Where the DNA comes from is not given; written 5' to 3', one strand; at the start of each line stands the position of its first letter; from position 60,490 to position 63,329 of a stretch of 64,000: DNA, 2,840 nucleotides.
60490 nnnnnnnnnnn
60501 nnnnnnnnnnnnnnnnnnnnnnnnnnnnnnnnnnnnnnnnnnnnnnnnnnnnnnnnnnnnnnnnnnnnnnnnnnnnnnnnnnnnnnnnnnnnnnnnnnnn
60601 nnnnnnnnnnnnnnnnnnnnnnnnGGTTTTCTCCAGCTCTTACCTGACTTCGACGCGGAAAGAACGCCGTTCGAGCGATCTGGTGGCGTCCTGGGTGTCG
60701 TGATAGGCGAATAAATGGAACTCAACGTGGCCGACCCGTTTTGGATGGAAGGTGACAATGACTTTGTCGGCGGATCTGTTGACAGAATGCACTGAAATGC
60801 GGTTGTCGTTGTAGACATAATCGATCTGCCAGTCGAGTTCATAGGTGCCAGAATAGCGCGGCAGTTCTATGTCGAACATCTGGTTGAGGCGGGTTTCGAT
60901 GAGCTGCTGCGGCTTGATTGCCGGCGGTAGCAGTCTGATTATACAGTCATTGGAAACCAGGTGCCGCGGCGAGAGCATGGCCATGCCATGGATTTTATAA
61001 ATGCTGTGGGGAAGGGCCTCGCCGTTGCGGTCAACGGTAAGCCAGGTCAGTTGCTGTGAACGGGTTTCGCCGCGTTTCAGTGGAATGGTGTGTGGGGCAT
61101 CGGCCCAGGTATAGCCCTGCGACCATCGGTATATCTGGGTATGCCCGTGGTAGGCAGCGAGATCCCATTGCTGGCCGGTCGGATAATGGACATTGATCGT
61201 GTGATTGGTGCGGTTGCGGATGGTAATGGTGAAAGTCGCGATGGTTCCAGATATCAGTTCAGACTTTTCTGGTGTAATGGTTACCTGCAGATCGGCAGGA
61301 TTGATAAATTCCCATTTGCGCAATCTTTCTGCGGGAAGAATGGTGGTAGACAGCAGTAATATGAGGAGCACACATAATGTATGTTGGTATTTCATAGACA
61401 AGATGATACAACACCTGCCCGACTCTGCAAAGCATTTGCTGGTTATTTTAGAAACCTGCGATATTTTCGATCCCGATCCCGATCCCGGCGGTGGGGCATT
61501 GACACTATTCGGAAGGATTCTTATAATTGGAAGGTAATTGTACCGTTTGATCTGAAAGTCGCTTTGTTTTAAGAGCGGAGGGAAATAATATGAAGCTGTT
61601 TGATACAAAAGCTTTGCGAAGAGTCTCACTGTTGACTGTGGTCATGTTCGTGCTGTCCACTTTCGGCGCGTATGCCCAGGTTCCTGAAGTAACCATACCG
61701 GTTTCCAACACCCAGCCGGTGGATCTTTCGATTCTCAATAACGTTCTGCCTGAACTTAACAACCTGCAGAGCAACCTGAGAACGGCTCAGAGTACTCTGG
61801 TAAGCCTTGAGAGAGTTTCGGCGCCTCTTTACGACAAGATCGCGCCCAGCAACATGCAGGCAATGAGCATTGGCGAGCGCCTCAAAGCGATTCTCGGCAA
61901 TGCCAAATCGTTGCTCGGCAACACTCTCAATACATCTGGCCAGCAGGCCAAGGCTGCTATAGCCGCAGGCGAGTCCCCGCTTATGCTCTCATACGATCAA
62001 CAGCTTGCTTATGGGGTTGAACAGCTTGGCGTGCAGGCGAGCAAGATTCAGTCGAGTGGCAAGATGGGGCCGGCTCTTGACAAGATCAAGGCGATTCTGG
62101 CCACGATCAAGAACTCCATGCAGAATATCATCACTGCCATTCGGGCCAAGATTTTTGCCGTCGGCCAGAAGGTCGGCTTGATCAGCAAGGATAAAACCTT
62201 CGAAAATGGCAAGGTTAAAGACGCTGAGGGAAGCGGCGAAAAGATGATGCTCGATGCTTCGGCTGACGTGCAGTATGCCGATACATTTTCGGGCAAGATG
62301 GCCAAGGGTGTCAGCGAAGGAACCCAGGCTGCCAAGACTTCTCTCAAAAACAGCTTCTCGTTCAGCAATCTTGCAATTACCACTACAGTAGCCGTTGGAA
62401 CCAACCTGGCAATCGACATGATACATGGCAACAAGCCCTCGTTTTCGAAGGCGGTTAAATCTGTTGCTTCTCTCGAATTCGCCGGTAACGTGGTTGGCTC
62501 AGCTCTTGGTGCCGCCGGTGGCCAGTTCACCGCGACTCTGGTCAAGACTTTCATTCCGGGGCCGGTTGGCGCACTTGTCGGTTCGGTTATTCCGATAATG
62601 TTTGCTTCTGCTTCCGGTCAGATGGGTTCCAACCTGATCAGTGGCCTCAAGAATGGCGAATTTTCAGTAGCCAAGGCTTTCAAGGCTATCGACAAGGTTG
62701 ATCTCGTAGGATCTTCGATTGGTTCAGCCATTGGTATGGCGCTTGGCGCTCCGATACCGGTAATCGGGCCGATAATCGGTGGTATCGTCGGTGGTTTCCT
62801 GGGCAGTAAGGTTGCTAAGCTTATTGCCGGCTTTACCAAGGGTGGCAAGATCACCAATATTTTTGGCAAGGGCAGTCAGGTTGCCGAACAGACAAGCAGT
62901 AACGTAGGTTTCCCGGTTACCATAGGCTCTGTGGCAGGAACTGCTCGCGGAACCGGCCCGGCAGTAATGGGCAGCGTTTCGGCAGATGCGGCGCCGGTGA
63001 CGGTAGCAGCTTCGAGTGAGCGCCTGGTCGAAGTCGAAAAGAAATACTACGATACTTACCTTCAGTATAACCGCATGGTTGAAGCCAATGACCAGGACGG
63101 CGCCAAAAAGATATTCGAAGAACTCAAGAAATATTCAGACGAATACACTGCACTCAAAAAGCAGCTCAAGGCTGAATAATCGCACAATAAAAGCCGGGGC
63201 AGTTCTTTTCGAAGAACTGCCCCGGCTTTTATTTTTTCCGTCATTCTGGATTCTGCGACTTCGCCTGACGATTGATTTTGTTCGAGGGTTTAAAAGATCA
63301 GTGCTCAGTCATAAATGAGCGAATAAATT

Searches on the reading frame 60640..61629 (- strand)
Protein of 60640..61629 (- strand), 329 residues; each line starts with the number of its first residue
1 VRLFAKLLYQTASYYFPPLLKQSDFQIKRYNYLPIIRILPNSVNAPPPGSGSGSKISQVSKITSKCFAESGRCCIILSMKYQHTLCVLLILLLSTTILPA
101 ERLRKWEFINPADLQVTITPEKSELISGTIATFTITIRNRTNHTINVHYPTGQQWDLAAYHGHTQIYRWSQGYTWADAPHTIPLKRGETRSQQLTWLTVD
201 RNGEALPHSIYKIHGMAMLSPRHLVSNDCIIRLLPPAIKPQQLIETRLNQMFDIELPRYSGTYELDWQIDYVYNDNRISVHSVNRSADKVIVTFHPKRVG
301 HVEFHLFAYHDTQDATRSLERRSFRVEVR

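Call 12: search_protein_families(library=pfam, proteins=[window:60640-61629:-], max_evalue=0.001)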
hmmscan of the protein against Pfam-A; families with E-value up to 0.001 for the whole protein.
window:60640-61629:- (329 aa): 1 family
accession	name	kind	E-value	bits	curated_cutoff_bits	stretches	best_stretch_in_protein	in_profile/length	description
PF12690.13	BsuPI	-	8.3e-11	42.2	22.9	1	129-197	12-81/101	Intracellular proteinase inhibitor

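Call 13: search_protein_families(library=ncbifam, proteins=[window:60640-61629:-], max_evalue=0.01)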
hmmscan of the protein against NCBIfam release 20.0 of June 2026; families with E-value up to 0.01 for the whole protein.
window:60640-61629:- (329 aa): 0 families

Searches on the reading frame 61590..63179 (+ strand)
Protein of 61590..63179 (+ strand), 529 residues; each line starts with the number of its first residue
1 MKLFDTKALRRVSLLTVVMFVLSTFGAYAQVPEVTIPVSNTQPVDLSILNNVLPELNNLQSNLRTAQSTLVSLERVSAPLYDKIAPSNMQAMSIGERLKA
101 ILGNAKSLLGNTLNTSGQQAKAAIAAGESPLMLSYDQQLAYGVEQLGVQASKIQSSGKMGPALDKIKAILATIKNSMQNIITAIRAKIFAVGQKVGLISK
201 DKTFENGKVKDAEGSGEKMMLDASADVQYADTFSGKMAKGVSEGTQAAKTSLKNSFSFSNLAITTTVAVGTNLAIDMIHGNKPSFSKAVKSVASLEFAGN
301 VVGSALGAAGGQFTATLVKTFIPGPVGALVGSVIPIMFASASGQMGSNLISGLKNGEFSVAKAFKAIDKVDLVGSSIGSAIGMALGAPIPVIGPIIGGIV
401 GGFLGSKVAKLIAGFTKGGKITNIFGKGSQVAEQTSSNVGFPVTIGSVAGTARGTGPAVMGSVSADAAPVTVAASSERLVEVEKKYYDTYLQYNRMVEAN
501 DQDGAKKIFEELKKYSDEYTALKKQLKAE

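Call 12: search_protein_families(library=pfam, proteins=[window:61590-63179:+], max_evalue=0.001)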
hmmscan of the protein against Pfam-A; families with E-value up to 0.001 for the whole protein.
window:61590-63179:+ (529 aa): 0 families

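Call 13: search_protein_families(library=ncbifam, proteins=[window:61590-63179:+], max_evalue=0.01)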
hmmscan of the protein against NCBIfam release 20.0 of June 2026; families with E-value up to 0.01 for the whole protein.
window:61590-63179:+ (529 aa): 0 families

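Call 77: find_encoding_contigs(protein=window:61590-63179:+, flank=10000, max_places=1)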
Protein window:61590-63179:+ (529 aa): 3 contigs read that carry it; 1 place shown.
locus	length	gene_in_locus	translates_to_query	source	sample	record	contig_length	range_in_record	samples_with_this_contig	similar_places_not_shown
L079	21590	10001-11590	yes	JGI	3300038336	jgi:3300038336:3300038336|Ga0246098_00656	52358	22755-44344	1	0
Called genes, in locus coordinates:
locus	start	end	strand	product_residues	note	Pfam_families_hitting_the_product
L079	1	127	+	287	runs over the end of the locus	-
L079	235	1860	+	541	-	PF00092:VWA, PF13519:VWA_2, PF13768:VWA_3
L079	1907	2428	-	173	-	-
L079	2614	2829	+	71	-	-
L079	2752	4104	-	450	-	PF00152:tRNA-synt_2 (faint), PF13393:tRNA-synt_His, PF03129:HGTP_anticodon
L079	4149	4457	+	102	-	-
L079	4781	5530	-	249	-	-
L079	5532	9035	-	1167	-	PF05157:MshEN, PF00437:T2SSE, PF13255:DUF4046 (faint)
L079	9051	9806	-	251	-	PF12690:BsuPI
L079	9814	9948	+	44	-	-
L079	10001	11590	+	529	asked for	-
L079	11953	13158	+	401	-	PF02844:GARS_N, PF01071:GARS_A, PF02655:ATP-grasp_3 (weak), PF02843:GARS_C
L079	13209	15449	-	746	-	PF13091:PLDc_2, PF00614:PLDc (faint), PF13091:PLDc_2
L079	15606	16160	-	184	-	-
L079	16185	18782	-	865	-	PF02861:Clp_N, PF23569:NBD_SMAX1 (weak), PF00004:AAA, PF17871:AAA_lid_9, PF00004:AAA, PF07724:AAA_2, PF07728:AAA_5, PF10431:ClpB_D2-small, +12 more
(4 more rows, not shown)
